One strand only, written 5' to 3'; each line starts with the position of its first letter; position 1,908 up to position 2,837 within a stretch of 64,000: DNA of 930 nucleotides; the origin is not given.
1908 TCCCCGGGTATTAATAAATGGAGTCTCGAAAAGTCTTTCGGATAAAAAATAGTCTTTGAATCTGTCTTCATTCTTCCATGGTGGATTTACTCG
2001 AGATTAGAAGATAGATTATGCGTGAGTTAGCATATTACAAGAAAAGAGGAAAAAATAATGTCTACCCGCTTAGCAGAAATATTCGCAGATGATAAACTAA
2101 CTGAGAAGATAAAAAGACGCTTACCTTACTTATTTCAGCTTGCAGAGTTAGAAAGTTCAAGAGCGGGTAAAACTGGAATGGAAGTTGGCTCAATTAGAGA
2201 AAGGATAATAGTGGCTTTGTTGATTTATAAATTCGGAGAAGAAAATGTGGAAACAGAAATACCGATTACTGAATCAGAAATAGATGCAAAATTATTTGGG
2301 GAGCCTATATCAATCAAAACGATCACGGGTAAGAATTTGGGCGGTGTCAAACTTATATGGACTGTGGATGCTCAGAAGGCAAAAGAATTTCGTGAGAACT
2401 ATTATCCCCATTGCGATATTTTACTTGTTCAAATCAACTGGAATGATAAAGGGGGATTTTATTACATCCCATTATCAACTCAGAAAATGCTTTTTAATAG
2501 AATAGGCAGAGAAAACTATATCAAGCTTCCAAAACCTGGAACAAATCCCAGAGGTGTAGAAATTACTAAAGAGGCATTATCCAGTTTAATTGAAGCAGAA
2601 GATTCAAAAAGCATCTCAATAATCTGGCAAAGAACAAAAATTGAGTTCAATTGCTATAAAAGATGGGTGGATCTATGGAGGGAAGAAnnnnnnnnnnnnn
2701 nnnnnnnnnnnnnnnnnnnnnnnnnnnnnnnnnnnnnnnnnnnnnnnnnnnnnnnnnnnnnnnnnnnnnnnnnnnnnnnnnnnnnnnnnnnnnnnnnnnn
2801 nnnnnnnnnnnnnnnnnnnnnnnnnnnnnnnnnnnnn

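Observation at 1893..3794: R-M cassette bracketed by ~100-nt imperfect direct repeats that duplicate the start of the AbrB-like gene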

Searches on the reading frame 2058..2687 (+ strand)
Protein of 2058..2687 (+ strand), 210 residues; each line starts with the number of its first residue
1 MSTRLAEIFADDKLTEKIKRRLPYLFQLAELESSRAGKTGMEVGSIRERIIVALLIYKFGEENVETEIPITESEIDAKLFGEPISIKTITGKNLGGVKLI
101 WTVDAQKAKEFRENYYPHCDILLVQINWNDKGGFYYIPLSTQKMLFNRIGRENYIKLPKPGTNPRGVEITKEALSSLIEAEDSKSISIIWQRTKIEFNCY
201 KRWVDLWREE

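Call 6: search_protein_families(library=pfam, proteins=[window:2058-2687:+], max_evalue=0.1)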
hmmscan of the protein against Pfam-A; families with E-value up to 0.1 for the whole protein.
window:2058-2687:+ (210 aa): 1 family
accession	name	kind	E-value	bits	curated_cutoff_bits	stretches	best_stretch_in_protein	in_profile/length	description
PF15514.12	ThaI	-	1.3e-98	329.2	25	1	8-209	1-203/203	Restriction endonuclease ThaI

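Call 27: find_homologous_proteins(query=window:2058-2687:+, max_evalue=1e-10)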
Query window:2058-2687:+ (210 aa): 4131 proteins with E <= 1e-10 among 4341 candidates; the best 120 are listed.
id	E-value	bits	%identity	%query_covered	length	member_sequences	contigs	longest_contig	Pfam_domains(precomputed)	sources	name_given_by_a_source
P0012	2.0e-135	467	100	100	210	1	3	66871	PF15514.13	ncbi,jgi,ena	-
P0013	4.2e-118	411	86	100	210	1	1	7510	PF15514.13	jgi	-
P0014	1.5e-116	406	85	100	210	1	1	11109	PF15514.13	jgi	-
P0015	2.0e-116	405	84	100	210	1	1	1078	PF15514.13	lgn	-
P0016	4.9e-116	404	85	100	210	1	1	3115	PF15514.13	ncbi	ncbi:MAG: ThaI family type II restriction endonuclease [Fervidobacterium sp.]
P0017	7.9e-116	403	85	100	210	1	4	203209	PF15514.13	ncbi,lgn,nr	ncbi:MAG: ThaI family type II restriction endonuclease [Thermoplasmatales archaeon]|nr:ThaI family t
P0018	2.3e-115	402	85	100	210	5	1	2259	PF15514.13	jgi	-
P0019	2.3e-115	402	85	100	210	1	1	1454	PF15514.13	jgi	-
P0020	2.6e-115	402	85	100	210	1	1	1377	PF15514.13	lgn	-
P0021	3.6e-115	401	83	100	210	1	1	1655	PF15514.13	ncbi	ncbi:MAG: ThaI family type II restriction endonuclease [Thermodesulfobacteriota bacterium]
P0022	3.8e-115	401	85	100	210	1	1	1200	PF15514.13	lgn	-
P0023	4.5e-115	401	85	100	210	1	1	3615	PF15514.13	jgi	-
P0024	4.8e-115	401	85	100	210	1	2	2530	PF15514.13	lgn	-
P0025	7.3e-115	400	85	100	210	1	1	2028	PF15514.13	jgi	jgi:hypothetical protein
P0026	7.6e-115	400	84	100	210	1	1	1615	PF15514.13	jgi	jgi:hypothetical protein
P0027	1.1e-114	400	85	100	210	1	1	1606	PF15514.13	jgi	-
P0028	1.1e-114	400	85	100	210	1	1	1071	PF15514.13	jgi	jgi:hypothetical protein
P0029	1.2e-114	399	84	100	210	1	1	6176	PF15514.13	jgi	jgi:hypothetical protein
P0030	1.8e-114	399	83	100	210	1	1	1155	PF15514.13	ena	-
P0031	2.3e-114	399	84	100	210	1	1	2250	PF15514.13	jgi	-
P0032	2.3e-114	399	85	100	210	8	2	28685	PF15514.13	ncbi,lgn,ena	-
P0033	2.8e-114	398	84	100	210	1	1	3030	PF15514.13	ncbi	-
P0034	3.2e-114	398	84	100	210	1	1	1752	PF15514.13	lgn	-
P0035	3.3e-114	398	84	100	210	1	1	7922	PF15514.13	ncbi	ncbi:MAG: ThaI family type II restriction endonuclease [Thermodesulfobacteriota bacterium]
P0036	3.8e-114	398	83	100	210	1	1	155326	PF15514.13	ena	-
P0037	4.3e-114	398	83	100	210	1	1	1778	PF15514.13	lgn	-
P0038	5.2e-114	397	85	100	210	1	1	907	PF15514.13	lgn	-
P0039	6.1e-114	397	83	100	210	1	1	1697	PF15514.13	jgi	-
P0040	7.8e-114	397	84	100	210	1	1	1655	PF15514.13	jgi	-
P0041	9.4e-114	397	83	100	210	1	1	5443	PF15514.13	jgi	jgi:hypothetical protein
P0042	9.7e-114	397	83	100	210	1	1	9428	PF15514.13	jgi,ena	-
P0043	1.0e-113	396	82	100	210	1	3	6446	PF15514.13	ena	-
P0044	1.4e-113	396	83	100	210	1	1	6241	PF15514.13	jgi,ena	jgi:hypothetical protein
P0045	2.0e-113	396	83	100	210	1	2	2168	PF15514.13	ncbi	-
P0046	2.0e-113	395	84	100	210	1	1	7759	PF15514.13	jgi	jgi:hypothetical protein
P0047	2.1e-113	395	84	100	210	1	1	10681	PF15514.13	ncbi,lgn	ncbi:MAG: ThaI family type II restriction endonuclease [Candidatus Edwardsbacteria bacterium]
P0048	2.4e-113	395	83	100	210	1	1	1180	PF15514.13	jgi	-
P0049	2.6e-113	395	82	100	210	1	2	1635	PF15514.13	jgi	-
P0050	2.8e-113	395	84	100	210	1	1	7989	PF15514.13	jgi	-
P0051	3.4e-113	395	82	100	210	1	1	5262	PF15514.13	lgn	-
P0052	3.4e-113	395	82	100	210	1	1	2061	PF15514.13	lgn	-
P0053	3.4e-113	395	81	100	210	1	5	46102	PF15514.13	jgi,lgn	-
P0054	3.8e-113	395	83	100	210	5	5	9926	PF15514.13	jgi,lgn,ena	-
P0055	4.5e-113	394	83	100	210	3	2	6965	PF15514.13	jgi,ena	-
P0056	4.9e-113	394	83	100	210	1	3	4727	PF15514.13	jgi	-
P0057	5.3e-113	394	85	98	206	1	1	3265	PF15514.13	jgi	-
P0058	5.3e-113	394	85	98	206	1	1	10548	PF15514.13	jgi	-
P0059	6.3e-113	394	82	100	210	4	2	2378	PF15514.13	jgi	-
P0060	6.3e-113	394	81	100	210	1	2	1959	PF15514.13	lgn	-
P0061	6.5e-113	394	82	100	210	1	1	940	PF15514.13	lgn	-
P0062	6.7e-113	394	82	100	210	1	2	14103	PF15514.13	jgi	-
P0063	7.6e-113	394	84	100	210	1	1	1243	PF15514.13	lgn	-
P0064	7.9e-113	394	82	100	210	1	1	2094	PF15514.13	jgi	-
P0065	7.9e-113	394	84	98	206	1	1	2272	PF15514.13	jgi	-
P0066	8.1e-113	393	83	100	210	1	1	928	PF15514.13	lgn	-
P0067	8.8e-113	393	83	100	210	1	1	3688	PF15514.13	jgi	-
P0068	9.1e-113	393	85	98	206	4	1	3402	PF15514.13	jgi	jgi:hypothetical protein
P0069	1.0e-112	393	83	100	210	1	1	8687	PF15514.13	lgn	-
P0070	1.1e-112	393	84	98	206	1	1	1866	PF15514.13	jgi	-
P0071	1.2e-112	393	83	100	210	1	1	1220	PF15514.13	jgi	jgi:hypothetical protein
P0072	1.3e-112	393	84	99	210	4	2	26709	PF15514.13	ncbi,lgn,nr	ncbi:ThaI family type II restriction endonuclease [Candidatus Acetothermia bacterium]|nr:ThaI family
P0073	1.4e-112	393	82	100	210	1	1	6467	PF15514.13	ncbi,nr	ncbi:MAG: ThaI family type II restriction endonuclease [Thermoplasmatales archaeon]|nr:ThaI family t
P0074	1.4e-112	393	83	100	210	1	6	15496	PF15514.13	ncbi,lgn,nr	ncbi:MAG: hypothetical protein DDT41_00664 [candidate division WS2 bacterium]|nr:hypothetical protei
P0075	1.7e-112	392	82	100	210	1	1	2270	PF15514.13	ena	-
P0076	1.9e-112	392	82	100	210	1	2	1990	PF15514.13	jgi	jgi:hypothetical protein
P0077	2.2e-112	392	82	100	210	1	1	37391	PF15514.13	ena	-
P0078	2.3e-112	392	82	100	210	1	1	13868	PF15514.13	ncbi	-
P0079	3.6e-112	391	84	100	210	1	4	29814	PF15514.13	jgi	jgi:hypothetical protein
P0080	3.7e-112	391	83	100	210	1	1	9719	PF15514.13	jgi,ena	-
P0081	3.7e-112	391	81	100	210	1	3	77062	PF15514.13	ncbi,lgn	-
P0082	3.7e-112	391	83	100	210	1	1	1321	PF15514.13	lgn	-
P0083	4.2e-112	391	81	100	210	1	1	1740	PF15514.13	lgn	-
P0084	4.5e-112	391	83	100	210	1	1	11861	PF15514.13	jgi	jgi:hypothetical protein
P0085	5.2e-112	391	81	100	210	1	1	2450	PF15514.13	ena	-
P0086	5.9e-112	391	83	100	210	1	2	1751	PF15514.13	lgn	-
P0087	5.9e-112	391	84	100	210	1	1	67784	PF15514.13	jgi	-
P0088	6.4e-112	391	80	100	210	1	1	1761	PF15514.13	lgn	-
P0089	6.6e-112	391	81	100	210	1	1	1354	PF15514.13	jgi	-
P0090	7.0e-112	390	83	100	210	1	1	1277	PF15514.13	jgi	-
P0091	7.1e-112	390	83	100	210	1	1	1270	PF15514.13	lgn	-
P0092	7.2e-112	390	83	98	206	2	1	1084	PF15514.13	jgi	jgi:hypothetical protein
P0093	8.8e-112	390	82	100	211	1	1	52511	PF15514.13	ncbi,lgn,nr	ncbi:MAG: ThaI family type II restriction endonuclease [Nitrospirae bacterium]|nr:ThaI family type I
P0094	9.0e-112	390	83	98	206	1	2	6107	PF15514.13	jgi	jgi:hypothetical protein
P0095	1.0e-111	390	82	100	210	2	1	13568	PF15514.13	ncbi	-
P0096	1.2e-111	390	83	100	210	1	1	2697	PF15514.13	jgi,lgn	-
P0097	1.3e-111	390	82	100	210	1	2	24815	PF15514.13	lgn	-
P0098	1.4e-111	389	83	98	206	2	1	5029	PF15514.13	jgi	-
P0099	1.4e-111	389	83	100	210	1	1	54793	PF15514.13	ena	-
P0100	1.5e-111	389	82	100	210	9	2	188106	PF15514.13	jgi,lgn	-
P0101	1.7e-111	389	84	100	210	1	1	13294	PF15514.13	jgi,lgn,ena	-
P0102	2.1e-111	389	82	100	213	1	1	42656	PF15514.13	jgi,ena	-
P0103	2.2e-111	389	81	100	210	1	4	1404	PF15514.13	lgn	-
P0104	2.3e-111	389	83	100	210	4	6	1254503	PF15514.13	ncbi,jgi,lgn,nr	ncbi:hypothetical protein MTLP_11440 [Candidatus Methanoliparum sp. LAM-1]|nr:hypothetical protein M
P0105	2.4e-111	389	82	100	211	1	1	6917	PF15514.13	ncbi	-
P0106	2.7e-111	389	82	100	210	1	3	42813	PF15514.13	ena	-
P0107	2.8e-111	388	83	100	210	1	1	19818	PF15514.13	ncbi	ncbi:MAG: ThaI family type II restriction endonuclease [Nitrospirota bacterium]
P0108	2.8e-111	388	82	100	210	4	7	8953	PF15514.13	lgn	-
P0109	2.9e-111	388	81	100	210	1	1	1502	PF15514.13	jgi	-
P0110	3.3e-111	388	83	100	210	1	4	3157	PF15514.13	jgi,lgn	-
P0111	3.4e-111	388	83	100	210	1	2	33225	PF15514.13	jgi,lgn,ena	-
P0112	3.5e-111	388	83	100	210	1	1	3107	PF15514.13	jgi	-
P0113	4.4e-111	388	81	100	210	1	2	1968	PF15514.13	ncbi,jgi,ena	-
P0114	5.8e-111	387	81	100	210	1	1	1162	PF15514.13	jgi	jgi:hypothetical protein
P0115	6.4e-111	387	83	100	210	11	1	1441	PF15514.13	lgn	-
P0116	6.9e-111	387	81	100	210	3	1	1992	PF15514.13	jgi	-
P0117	7.6e-111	387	82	100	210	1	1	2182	PF15514.13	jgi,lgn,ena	-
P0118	7.8e-111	387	81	98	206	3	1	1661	PF15514.13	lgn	-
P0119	8.5e-111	387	83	100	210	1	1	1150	PF15514.13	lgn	-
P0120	8.6e-111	387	81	100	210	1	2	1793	PF15514.13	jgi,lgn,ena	-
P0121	8.8e-111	387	83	98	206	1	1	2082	PF15514.13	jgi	jgi:hypothetical protein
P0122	9.2e-111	387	80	100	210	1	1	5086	PF15514.13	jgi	jgi:hypothetical protein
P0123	9.3e-111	387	82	100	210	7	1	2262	PF15514.13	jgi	-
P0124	1.0e-110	387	81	100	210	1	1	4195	PF15514.13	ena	-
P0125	1.0e-110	387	81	100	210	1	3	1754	PF15514.13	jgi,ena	-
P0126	1.1e-110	387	80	100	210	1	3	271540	PF15514.13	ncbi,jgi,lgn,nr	ncbi:MAG TPA: type II restriction endonuclease subunit R [Elusimicrobia bacterium]|jgi:hypothetical 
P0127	1.1e-110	386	80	100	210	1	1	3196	PF15514.13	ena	-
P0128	1.2e-110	386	81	100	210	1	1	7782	PF15514.13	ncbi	-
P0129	1.2e-110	386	81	100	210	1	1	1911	PF15514.13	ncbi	ncbi:MAG: ThaI family type II restriction endonuclease [Bacteroidales bacterium]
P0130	1.2e-110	386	80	100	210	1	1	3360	PF15514.13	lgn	-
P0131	1.3e-110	386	82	100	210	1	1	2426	PF15514.13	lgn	-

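Call 28: find_encoding_contigs(protein=P0012, flank=10000, max_places=4)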
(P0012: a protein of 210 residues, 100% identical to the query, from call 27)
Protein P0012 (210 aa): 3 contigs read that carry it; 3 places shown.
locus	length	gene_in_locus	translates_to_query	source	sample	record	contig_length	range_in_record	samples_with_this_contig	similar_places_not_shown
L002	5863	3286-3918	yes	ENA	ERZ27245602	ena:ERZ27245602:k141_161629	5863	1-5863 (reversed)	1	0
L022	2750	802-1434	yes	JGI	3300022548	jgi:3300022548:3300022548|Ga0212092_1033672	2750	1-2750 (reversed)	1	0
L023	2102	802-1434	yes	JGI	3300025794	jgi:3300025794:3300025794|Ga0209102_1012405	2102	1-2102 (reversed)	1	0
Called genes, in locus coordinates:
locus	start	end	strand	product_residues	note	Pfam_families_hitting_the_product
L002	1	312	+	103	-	?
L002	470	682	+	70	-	-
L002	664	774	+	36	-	-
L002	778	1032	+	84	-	PF12728:HTH_17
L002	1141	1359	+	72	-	-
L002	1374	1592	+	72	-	-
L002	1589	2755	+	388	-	PF13148:DUF3987, PF13412:HTH_24 (weak)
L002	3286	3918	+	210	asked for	PF15514:ThaI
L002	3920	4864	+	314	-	PF13847:Methyltransf_31 (faint), PF01555:N6_N4_Mtase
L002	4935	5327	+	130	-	-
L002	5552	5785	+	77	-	-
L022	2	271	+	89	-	?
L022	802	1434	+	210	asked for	PF15514:ThaI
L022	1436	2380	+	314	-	PF13847:Methyltransf_31 (faint), PF01555:N6_N4_Mtase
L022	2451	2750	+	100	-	?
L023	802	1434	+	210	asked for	PF15514:ThaI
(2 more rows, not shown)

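Call 29: find_encoding_contigs(protein=P0013, flank=4000, max_places=3)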
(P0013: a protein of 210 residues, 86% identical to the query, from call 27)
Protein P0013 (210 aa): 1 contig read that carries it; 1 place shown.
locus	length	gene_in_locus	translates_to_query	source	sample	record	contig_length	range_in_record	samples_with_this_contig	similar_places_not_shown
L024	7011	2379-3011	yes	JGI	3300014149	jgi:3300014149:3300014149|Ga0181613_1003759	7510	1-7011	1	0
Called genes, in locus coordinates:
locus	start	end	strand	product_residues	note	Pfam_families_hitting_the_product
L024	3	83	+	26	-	?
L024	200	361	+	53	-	-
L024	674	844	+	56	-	-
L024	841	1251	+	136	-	-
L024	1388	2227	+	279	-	PF13676:TIR_2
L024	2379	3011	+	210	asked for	PF15514:ThaI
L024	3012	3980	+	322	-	PF13847:Methyltransf_31 (faint), PF01555:N6_N4_Mtase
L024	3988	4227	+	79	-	-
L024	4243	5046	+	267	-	-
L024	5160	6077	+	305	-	-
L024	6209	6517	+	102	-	-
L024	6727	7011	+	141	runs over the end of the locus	-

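Call 30: find_encoding_contigs(protein=P0014, flank=4000, max_places=3)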
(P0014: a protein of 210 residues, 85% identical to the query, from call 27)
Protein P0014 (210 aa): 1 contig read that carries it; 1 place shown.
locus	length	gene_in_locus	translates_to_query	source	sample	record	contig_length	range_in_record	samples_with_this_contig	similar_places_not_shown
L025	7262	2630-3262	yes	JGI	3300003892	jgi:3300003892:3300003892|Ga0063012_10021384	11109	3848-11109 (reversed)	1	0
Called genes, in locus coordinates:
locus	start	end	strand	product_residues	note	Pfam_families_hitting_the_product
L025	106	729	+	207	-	PF01936:NYN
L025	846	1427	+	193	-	-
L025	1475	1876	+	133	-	PF04978:MST (weak), PF05163:DinB, PF12867:DinB_2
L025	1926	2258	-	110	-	PF01909:NTP_transf_2, PF18765:Polbeta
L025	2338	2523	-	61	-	-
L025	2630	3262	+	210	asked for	PF15514:ThaI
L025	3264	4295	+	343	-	PF01555:N6_N4_Mtase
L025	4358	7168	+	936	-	-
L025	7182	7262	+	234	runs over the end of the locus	-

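Call 33: find_related_loci(query=window:2058-2687:+, collection=genome_contigs, flank=3500)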
Query window:2058-2687:+ (210 aa) in genome_contigs; peptide patterns used: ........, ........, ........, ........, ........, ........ (x = any residue, [..] = any of these).
176 stretches matched a pattern; 68 encode a relative of the query (tblastn E <= 1e-3); 68 distinct loci.
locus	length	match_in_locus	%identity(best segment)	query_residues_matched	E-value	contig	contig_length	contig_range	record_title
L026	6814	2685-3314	85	1-210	7e-120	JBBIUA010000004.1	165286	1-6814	MAG: Ignavibacteria bacterium isolate QNF170220_bin_42 NODE_47_length_165286_cov_2.49002, whole genome shotgun sequence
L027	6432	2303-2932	80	1-210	2e-113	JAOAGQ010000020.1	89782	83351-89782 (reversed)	MAG: Syntrophorhabdaceae bacterium isolate SKW35 k141_734555, whole genome shotgun sequence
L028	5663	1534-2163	80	1-210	2e-113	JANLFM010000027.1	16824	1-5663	MAG: Caldisericota bacterium isolate A05DMB10 NODE_27_length_16824_cov_4.615302, whole genome shotgun sequence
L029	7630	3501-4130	80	1-210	2e-109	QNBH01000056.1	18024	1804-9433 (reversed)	MAG: Spirochaetes bacterium isolate B32_G16 B32_Guay16_scaffold_01565, whole genome shotgun sequence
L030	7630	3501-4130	79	1-210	2e-109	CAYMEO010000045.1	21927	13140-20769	MAG TPA_asm: uncultured Spirochaetia bacterium isolate binchicken_co71_42 genome assembly, contig: NODE_1001_length_2192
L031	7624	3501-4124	77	1-208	5e-109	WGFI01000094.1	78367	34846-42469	MAG: candidate division WOR-3 bacterium isolate S146_79 k151_635851, whole genome shotgun sequence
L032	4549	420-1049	77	1-210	7e-109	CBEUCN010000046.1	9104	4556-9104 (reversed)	MAG TPA_asm: uncultured bacterium isolate SRR24791474_binner13_Refined_21 genome assembly, contig: ERZ25515408.1365, who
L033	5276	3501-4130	73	1-210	3e-105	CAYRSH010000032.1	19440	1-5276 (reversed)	MAG TPA_asm: uncultured bacterium isolate binchicken_co71_159 genome assembly, contig: NODE_1208_length_19440_cov_30.214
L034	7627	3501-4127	72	1-209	6e-105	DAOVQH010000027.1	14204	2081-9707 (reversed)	MAG TPA_asm: Candidatus Cloacimonadota bacterium isolate CSMAG_1570 CSMAG_1570_k141_330176_length_14204_cov_57.0000, who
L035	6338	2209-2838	72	1-210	4e-101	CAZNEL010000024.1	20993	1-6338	MAG TPA_asm: uncultured Dehalococcoidales bacterium isolate SRP178699_co1_635 genome assembly, contig: NODE_3017_length_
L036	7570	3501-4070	78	21-210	4e-100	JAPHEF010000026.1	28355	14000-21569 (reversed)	MAG: Candidatus Alkanophaga liquidiphilum isolate MCA70_species_2 c_000000000026, whole genome shotgun sequence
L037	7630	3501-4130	76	1-210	1e-106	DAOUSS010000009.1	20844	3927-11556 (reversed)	MAG TPA_asm: Candidatus Stahlbacteria bacterium isolate CSMAG_552 CSMAG_552_k127_329728_length_20844_cov_11.0000, whole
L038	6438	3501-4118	71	1-207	2e-98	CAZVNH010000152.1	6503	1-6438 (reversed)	MAG TPA_asm: uncultured Thermoplasmatales archaeon isolate binchicken_co338_5 genome assembly, contig: NODE_3480_length_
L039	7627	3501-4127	69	1-209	2e-97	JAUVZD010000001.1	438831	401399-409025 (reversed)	MAG: Candidatus Coatesbacteria bacterium isolate CSMAG_1259 CSMAG_1259_k141_1184888_length_438831_cov_99.3722, whole gen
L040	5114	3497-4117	73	1-207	8e-97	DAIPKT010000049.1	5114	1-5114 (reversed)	MAG TPA_asm: bacterium isolate CTOTU21511 NODE_5756_length_5114_cov_10.626013, whole genome shotgun sequence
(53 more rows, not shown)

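Call 49: search_solved_structures(query=window:2058-2687:+, show_alignments=1)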
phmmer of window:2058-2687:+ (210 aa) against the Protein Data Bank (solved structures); distinct sequences matched with E-value up to 0.001: 1.
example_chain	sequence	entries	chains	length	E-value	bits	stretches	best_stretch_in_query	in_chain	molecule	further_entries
3ndh_A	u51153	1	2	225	1.4e-88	299.5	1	2-209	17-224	restriction endonuclease THAI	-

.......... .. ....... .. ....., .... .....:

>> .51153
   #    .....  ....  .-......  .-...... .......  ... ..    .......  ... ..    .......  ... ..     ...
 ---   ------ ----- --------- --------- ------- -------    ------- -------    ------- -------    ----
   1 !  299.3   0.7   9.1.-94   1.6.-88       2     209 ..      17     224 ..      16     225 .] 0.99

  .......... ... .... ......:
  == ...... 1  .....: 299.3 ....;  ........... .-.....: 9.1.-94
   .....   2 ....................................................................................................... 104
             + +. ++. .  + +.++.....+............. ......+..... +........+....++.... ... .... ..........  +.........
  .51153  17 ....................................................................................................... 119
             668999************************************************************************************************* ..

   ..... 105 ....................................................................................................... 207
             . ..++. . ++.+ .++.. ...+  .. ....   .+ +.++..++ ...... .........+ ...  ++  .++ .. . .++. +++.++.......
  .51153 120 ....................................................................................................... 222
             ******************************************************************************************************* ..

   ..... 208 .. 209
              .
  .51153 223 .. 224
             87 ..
